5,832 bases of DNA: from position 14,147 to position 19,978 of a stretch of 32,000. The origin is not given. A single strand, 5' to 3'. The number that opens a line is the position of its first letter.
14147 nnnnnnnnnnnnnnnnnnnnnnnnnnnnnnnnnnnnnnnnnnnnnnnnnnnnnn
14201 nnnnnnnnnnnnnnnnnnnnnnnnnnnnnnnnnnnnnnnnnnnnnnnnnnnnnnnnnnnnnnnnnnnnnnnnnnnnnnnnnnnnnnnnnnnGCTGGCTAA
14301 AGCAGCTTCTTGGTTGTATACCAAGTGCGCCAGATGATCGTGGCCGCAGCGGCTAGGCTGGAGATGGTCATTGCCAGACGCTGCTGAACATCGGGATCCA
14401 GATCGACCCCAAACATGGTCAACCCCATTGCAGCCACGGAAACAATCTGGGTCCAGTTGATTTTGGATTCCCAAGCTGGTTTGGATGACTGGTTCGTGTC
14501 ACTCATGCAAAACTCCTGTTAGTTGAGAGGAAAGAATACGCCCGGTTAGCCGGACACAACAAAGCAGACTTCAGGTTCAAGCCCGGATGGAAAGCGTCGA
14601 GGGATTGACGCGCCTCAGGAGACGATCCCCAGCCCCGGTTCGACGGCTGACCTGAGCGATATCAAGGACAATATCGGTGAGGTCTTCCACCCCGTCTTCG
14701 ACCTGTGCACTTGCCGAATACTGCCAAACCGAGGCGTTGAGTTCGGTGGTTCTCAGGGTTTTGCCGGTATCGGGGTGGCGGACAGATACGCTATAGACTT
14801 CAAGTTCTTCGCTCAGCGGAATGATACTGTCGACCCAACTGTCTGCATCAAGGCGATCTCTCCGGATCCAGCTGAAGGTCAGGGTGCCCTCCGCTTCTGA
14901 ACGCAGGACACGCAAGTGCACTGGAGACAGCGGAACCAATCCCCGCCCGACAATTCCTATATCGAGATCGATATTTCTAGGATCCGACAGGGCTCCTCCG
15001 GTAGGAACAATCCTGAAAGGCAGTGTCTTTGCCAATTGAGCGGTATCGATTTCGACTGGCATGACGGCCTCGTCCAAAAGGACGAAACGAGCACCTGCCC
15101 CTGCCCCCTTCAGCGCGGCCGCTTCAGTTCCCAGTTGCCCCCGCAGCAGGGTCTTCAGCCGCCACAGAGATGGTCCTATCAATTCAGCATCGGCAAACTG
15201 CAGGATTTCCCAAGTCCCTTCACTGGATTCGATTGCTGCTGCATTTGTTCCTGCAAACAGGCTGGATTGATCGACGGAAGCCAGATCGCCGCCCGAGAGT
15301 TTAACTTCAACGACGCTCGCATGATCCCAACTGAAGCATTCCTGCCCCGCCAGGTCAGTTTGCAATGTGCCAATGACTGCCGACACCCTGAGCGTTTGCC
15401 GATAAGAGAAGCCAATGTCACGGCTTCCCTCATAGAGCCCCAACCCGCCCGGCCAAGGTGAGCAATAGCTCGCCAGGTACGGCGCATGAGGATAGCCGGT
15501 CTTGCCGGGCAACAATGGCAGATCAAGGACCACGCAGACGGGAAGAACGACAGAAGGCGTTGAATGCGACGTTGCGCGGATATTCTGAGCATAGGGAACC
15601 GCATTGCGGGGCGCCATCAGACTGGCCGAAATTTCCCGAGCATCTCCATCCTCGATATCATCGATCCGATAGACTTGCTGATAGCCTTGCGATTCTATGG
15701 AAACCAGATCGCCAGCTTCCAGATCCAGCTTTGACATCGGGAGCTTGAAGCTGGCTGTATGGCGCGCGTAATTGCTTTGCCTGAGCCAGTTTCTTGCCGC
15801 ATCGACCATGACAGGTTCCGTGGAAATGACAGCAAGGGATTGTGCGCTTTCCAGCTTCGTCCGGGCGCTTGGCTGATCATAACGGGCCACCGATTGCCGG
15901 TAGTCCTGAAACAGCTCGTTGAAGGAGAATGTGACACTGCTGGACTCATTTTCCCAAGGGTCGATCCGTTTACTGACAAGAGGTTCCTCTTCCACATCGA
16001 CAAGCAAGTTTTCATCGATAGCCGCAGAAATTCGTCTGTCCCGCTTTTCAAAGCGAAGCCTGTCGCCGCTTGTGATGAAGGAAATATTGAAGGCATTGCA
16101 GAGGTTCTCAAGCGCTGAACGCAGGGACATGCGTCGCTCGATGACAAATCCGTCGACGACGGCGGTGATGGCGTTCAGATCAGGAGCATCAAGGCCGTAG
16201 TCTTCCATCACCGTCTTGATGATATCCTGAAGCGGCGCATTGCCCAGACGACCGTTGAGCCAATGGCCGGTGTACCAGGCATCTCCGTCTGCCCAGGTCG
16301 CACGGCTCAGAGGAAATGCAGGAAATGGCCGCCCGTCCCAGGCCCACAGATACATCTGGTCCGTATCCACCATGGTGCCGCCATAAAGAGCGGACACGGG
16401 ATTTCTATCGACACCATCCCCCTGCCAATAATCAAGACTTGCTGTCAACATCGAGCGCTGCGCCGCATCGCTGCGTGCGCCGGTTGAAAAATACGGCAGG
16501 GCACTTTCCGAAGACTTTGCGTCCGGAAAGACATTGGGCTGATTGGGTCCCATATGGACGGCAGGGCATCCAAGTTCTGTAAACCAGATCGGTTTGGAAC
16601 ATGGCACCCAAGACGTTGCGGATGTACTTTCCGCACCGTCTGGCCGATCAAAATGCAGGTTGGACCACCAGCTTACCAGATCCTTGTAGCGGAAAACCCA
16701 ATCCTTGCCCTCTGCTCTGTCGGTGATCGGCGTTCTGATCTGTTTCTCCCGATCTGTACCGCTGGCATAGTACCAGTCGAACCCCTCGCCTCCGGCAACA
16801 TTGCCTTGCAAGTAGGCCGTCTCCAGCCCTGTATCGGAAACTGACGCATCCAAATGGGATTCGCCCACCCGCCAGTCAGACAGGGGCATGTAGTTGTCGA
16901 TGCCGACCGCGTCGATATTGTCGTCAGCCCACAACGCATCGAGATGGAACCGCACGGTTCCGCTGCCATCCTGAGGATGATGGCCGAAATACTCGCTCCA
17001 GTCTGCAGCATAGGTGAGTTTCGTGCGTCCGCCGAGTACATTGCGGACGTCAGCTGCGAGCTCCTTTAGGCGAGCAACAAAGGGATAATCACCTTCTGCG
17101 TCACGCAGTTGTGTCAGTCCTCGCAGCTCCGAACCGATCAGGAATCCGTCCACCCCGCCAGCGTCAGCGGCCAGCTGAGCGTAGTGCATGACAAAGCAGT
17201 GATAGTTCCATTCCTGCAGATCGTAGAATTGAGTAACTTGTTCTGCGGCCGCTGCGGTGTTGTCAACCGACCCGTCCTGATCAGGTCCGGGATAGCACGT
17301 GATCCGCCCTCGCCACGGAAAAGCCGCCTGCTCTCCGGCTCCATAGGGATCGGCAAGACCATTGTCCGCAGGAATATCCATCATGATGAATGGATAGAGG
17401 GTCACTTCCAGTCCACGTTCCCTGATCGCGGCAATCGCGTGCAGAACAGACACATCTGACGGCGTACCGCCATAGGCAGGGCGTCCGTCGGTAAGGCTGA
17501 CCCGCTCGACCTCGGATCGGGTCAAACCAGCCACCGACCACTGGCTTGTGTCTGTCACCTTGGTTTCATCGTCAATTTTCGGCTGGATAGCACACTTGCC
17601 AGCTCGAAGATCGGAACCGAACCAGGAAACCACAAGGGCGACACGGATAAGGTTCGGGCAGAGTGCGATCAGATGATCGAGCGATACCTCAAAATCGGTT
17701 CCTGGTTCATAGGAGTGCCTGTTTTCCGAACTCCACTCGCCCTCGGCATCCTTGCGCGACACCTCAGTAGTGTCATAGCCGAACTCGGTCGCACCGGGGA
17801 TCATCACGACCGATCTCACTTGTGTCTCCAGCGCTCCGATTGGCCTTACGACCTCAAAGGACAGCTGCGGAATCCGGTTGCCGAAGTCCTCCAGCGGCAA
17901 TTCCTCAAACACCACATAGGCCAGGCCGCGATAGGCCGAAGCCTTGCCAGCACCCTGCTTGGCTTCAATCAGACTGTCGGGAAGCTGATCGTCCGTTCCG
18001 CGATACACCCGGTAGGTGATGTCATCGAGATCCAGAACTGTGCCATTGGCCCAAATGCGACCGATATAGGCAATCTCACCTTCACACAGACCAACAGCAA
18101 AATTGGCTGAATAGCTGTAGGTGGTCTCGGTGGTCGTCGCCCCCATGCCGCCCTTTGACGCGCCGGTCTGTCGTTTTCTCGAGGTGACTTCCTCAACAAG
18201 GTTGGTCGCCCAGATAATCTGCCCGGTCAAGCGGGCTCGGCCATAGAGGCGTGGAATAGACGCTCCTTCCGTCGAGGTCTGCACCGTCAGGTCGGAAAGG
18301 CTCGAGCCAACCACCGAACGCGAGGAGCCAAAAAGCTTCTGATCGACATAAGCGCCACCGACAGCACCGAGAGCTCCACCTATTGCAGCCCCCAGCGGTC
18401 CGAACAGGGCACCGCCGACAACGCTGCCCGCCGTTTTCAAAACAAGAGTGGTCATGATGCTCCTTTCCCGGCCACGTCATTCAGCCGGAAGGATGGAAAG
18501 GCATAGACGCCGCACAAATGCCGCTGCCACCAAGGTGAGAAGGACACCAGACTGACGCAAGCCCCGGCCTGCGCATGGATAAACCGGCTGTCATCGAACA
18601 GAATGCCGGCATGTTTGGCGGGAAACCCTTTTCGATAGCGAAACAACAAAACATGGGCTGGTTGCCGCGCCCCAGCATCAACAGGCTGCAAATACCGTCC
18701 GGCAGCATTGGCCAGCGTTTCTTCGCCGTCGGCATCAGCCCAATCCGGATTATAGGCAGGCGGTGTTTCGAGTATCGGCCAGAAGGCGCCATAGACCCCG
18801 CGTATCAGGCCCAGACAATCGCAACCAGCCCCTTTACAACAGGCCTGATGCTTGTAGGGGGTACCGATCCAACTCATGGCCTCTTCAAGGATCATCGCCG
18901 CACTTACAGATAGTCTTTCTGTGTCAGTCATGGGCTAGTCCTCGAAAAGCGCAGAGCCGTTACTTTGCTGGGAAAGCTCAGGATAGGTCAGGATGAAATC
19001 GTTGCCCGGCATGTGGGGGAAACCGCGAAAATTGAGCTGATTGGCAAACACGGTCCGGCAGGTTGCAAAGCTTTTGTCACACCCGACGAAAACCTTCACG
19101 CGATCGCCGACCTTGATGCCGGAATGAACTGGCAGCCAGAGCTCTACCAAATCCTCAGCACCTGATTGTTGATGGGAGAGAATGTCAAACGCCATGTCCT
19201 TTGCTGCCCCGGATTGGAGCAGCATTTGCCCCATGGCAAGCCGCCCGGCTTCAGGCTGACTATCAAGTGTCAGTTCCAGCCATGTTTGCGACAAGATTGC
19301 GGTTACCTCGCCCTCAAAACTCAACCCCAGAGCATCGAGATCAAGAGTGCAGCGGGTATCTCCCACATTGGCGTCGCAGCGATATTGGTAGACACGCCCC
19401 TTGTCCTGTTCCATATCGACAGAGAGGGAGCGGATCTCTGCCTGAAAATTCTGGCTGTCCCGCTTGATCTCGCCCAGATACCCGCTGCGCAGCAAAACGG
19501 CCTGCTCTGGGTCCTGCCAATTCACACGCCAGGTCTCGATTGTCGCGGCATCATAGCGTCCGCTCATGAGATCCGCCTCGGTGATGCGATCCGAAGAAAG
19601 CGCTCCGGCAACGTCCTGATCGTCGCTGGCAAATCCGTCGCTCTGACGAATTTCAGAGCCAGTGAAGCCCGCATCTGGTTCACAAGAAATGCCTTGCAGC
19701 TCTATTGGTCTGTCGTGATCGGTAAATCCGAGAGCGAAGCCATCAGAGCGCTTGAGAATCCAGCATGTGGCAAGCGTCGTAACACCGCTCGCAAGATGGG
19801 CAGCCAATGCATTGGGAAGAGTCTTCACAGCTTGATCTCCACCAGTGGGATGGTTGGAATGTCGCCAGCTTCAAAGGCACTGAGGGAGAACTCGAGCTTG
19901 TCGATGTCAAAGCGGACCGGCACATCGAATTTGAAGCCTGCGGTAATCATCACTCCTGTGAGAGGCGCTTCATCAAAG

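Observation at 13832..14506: Holin / i-spanin / o-spanin-like trio appended directly to the GTA structural cluster, with no muramidase-type endolysin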

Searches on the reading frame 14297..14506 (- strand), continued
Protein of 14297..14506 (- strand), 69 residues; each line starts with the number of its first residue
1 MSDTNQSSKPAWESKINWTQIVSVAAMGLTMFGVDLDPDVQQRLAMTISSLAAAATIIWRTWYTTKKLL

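Call 82: search_dna_similar(query=P0046, collection=phages, mode=protein, max_evalue=5, max_rows=20)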
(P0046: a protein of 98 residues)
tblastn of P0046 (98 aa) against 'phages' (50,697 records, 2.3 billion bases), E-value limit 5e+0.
Records with a match: 43; places in all: 43; records where one place covers at least 80% of the query: 17.
Best place of each record, by identity: <60% 43.
By first word of the organism name: Pseudomonas 25; Staphylococcus 18.
By host as written in the record: Pseudomonas fluorescens SBW25 24; Staphylococcus epidermidis F12 6; Staphylococcus epidermidis 5; Staphylococcus epidermidis COB-Sec1 2; Staphylococcus epidermidis 9142 2; Staphylococcus epidermidis COB-Sec2 1; Staphylococcus epidermidis NCC 100655 1; Mammaliicoccus vitulinus C6867 1; and 1 more.
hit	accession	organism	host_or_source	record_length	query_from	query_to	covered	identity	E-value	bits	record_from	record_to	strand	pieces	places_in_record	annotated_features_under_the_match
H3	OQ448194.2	Staphylococcus phage 80B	Staphylococcus epidermidis COB-Sec1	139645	14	98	87%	27.5%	3e+0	32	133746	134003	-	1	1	holin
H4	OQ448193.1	Staphylococcus phage 80A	Staphylococcus epidermidis COB-Sec1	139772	14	98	87%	27.5%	3e+0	32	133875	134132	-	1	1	holin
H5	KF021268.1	Staphylococcus phage phiIBB-SEP1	Staphylococcus epidermidis 9142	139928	14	98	87%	27.5%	3e+0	32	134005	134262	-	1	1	holin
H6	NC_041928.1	Staphylococcus phage phiIBB-SEP1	Staphylococcus epidermidis 9142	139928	14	98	87%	27.5%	3e+0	32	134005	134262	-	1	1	holin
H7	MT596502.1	Staphylococcus phage vB_SepM_BE05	Staphylococcus epidermidis F12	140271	14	98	87%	27.5%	3e+0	32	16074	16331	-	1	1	holin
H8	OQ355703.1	Staphylococcus phage vB_SepM_BE25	Staphylococcus epidermidis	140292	14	98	87%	27.5%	3e+0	32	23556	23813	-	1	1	holin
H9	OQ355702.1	Staphylococcus phage vB_SepM_BE24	Staphylococcus epidermidis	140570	14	98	87%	27.5%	3e+0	32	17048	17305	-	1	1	holin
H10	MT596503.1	Staphylococcus phage vB_SepM_BE06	Staphylococcus epidermidis F12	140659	14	98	87%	27.5%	3e+0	32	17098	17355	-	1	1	holin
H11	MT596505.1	Staphylococcus phage vB_SepM_BE08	Staphylococcus epidermidis F12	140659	14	98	87%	27.5%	3e+0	32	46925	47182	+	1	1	hypothetical protein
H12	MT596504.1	Staphylococcus phage vB_SepM_BE07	Staphylococcus epidermidis F12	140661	14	98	87%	27.5%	3e+0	32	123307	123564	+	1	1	hypothetical protein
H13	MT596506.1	Staphylococcus phage vB_SepM_BE09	Staphylococcus epidermidis F12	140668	14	98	87%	27.5%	3e+0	32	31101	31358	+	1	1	hypothetical protein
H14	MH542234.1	Staphylococcus phage Terranova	Staphylococcus epidermidis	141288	14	98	87%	27.5%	3e+0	32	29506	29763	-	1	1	class II holin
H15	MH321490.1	Staphylococcus phage Quidividi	Staphylococcus epidermidis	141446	14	98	87%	27.5%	3e+0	32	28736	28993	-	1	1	class II holin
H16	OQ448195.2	Staphylococcus phage 110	Staphylococcus epidermidis COB-Sec2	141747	14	98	87%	27.5%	3e+0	32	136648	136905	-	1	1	holin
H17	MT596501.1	Staphylococcus phage vB_SepM_BE04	Staphylococcus epidermidis F12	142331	14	98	87%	27.5%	3e+0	32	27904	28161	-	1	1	holin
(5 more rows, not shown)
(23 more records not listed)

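Call 85: find_related_loci(query=L098:3989-4174:+, collection=viral_contigs, flank=10000)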
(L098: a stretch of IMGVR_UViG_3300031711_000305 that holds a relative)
Query L098:3989-4174:+ (62 aa) in viral_contigs; peptide patterns used: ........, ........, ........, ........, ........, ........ (x = any residue, [..] = any of these).
32 stretches matched a pattern; 2 encode a relative of the query (tblastn E <= 1e-3); 2 distinct loci.
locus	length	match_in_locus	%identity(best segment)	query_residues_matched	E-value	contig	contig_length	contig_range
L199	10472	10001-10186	100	1-62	2e-39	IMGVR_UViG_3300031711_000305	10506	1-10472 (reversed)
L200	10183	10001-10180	77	3-62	1e-28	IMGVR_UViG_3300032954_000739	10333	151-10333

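Call 106: search_protein_families(library=pfam, alignment_id=A4, max_evalue=0.01)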
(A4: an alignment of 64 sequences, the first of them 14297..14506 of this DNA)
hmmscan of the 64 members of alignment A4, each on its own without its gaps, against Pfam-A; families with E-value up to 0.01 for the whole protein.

A. member 1, window:14297-14506:- (69 aa): 0 families

B. families by the number of members that match (of 64 scanned): 7 families
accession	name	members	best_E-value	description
PF04688.18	Holin_SPP1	4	0.0022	SPP1 phage holin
PF12576.13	DUF3754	2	0.0019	Protein of unknown function (DUF3754)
PF02028.23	BCCT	1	0.0024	BCCT, betaine/carnitine/choline family transporter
PF03818.18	MadM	1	0.0028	Malonate/sodium symporter MadM subunit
PF25631.1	Inovirus_capsid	1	0.0042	Inovirus capsid protein family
PF07885.22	Ion_trans_2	1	0.0058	Ion channel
PF07694.17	5TM-5TMR_LYT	1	0.0096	5TMR of 5TMR-LYT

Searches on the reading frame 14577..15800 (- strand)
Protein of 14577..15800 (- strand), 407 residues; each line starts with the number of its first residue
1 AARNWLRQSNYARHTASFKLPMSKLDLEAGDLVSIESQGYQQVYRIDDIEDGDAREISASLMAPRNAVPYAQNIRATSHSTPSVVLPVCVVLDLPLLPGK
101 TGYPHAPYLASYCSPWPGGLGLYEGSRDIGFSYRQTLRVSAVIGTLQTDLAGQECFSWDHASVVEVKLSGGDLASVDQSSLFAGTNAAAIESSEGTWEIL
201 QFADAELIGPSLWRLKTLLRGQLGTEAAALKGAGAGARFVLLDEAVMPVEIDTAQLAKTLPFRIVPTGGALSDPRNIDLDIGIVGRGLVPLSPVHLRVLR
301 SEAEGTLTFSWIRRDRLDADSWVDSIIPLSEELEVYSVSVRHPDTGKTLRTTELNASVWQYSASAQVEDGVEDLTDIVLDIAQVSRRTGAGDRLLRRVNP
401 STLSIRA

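Call 31: find_related_loci(query=window:14577-15800:-, collection=genome_contigs, flank=6000)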
Query window:14577-15800:- (407 aa) in genome_contigs; peptide patterns used: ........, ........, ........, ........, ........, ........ (x = any residue, [..] = any of these).
398 stretches matched a pattern; 1 encode a relative of the query (tblastn E <= 1e-3); 1 distinct loci.
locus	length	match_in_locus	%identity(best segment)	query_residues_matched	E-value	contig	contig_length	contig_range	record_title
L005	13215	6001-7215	91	1-405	0e+0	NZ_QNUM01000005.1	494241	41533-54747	Cohaesibacter haloalkalitolerans strain JC131 NODE_5_length_494241_cov_37.1469, whole genome shotgun sequence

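Call 109: find_related_loci(query=A9, collection=viral_contigs, flank=7000)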
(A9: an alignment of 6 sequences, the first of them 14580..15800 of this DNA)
Query A9 (407 aa) in viral_contigs; peptide patterns used: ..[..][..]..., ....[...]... (x = any residue, [..] = any of these).
515 stretches matched a pattern; 474 encode a relative of the query (tblastn E <= 1e-3); the best 80 are kept; 80 distinct loci.
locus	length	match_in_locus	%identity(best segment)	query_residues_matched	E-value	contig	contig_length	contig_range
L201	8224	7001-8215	91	1-405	0e+0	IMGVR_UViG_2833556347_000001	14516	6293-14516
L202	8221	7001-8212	60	2-405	8e-165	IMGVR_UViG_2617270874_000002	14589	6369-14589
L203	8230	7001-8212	53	1-406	1e-126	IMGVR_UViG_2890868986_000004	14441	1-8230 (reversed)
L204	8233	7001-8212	47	1-405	4e-117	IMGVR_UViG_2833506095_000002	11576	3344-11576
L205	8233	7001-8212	47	1-405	1e-115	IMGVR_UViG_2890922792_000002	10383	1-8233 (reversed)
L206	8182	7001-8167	37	5-398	4e-69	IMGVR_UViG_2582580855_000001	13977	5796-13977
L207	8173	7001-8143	38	4-391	1e-67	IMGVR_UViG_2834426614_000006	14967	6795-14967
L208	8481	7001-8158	40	2-391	3e-67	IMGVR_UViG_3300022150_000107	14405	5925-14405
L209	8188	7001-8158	38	2-391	2e-66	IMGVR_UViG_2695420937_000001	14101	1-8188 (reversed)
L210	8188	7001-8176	36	2-399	1e-65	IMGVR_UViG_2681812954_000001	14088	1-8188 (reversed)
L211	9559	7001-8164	36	2-391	4e-65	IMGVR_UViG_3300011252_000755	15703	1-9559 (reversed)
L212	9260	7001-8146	37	4-391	7e-65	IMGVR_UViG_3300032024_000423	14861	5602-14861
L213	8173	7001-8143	37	4-391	1e-64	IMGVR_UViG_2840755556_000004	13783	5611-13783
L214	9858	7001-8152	37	5-391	1e-64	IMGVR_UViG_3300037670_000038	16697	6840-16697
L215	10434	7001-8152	37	5-391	2e-64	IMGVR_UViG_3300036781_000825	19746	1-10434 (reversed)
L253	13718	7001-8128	35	13-391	3e-60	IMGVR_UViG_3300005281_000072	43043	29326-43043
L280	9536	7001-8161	36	2-391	5e-58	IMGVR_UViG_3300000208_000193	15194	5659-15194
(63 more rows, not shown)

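Call 115: search_solved_structures(query=L280:8229-9533:+, max_evalue=0.01)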
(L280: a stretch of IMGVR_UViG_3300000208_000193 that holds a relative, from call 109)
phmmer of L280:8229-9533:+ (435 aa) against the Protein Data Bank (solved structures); distinct sequences matched with E-value up to 0.01: 6.
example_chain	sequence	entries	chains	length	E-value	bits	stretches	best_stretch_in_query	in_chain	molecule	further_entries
7dnp_A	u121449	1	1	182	4.2e-31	111.5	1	152-318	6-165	Secretion activator protein, hypothetical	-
2is5_A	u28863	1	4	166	1.1e-29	106.9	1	150-315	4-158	Hypothetical protein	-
2ikb_A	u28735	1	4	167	1.2e-29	106.7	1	150-315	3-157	Hypothetical protein NMB1012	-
2nr7_A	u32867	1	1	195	8.7e-12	47.9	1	155-293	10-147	Secretion activator protein, putative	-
6v3z_A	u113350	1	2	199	6.3e-06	28.6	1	146-264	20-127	Sen1395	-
6v40_A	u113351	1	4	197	0.0033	19.6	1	150-191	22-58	PG_binding_3 domain-containing protein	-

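Call 116: search_solved_structures(query=L253:9480-10325:+, max_evalue=0.01)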
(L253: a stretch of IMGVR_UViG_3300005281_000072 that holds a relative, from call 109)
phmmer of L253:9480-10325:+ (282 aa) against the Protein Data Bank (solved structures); distinct sequences matched with E-value up to 0.01: 0.

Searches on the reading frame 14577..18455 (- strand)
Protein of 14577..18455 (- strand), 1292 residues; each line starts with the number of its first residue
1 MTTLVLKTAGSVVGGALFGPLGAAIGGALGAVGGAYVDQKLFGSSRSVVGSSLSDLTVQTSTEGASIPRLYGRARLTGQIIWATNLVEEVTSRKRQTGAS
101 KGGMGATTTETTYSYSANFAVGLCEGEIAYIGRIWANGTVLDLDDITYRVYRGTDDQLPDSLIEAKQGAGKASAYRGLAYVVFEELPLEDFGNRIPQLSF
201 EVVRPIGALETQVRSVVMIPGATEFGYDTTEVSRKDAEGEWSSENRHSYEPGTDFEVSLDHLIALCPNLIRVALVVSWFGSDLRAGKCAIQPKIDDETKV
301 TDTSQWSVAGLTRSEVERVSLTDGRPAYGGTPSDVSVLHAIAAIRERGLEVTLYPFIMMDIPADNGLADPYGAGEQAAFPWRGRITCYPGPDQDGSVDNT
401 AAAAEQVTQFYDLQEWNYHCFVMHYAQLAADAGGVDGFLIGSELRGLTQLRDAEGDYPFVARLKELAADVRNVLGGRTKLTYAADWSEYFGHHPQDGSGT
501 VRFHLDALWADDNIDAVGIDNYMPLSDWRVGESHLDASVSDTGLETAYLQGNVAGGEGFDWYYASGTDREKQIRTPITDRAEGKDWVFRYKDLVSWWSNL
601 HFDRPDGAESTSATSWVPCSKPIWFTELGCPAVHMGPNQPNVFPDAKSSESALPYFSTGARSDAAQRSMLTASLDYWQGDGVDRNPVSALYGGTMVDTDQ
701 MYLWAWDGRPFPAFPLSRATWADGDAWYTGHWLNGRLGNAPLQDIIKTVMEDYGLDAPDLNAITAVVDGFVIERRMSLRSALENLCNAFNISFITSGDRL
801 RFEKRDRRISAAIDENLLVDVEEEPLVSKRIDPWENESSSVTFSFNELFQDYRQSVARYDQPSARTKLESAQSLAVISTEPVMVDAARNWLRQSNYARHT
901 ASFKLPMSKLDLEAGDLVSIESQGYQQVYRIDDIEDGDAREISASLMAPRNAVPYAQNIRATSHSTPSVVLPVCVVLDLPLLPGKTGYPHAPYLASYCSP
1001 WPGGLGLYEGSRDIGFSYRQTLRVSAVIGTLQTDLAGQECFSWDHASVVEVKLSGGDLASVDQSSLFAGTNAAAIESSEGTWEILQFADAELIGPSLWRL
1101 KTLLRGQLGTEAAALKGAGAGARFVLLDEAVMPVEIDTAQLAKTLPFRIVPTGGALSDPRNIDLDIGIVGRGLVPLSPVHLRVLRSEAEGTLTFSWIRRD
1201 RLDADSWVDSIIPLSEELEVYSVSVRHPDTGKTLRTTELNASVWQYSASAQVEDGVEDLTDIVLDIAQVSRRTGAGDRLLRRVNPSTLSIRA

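Call 8: search_protein_families(library=pfam, proteins=[window:14577-18455:-], max_evalue=1)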
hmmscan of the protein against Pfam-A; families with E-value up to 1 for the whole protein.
window:14577-18455:- (1292 aa): 6 families
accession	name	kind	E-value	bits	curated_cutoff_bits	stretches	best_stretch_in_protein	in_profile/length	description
PF13547.12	GTA_TIM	-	8.1e-141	469.1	27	1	416-715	1-299/299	GTA TIM-barrel-like domain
PF23666.2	Rcc01698_C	-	2.3e-30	105.2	27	1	1026-1125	1-98/98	Rcc01698-like, C-terminal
PF13550.12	Phage-tail_3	-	1.8e-25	90.1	23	1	774-936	2-164/164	Putative phage tail protein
PF22612.2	GH113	-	4.2e-06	26.8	27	1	415-531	107-197/289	Glycoside Hydrolase Family 113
PF20721.2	C19orf12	-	0.0012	19.1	30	1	7-44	49-86/163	C19orf12-like protein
PF06897.17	DUF1269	-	0.16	12.8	26.9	1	9-40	7-39/100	Protein of unknown function (DUF1269)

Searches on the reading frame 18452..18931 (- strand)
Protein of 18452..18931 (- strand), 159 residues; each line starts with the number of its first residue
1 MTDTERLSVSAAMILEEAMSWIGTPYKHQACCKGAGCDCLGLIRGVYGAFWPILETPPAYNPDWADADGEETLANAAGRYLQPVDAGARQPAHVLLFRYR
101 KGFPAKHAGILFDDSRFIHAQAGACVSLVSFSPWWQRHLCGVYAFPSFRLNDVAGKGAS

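Call 8: search_protein_families(library=pfam, proteins=[window:18452-18931:-], max_evalue=1)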
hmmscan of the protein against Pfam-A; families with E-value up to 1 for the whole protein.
window:18452-18931:- (159 aa): 1 family
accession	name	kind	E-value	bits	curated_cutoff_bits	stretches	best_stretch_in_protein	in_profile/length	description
PF00877.26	NLPC_P60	-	1.9e-05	25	23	1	23-142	1-103/105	NlpC/P60 family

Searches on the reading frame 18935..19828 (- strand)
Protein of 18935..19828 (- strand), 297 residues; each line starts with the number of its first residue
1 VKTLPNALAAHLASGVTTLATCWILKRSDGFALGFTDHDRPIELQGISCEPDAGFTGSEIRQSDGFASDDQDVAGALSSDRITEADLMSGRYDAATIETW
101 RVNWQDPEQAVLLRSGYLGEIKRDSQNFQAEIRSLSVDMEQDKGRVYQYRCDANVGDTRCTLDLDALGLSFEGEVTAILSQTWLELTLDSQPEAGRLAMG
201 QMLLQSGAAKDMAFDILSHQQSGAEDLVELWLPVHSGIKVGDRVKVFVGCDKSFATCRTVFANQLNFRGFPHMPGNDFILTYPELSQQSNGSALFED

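Call 8: search_protein_families(library=pfam, proteins=[window:18935-19828:-], max_evalue=1)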
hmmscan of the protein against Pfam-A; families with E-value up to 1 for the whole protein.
window:18935-19828:- (297 aa): 2 families
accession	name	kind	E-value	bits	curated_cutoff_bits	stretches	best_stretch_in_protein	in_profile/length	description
PF09931.15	Phage_phiJL001_Gp84_N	-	3.6e-57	193.4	26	1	5-163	1-160/160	Baseplate hub protein, N-terminal attachment domain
PF09356.15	Phage_BR0599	-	1.9e-23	83.1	22.9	1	198-277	4-80/80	Phage conserved hypothetical protein BR0599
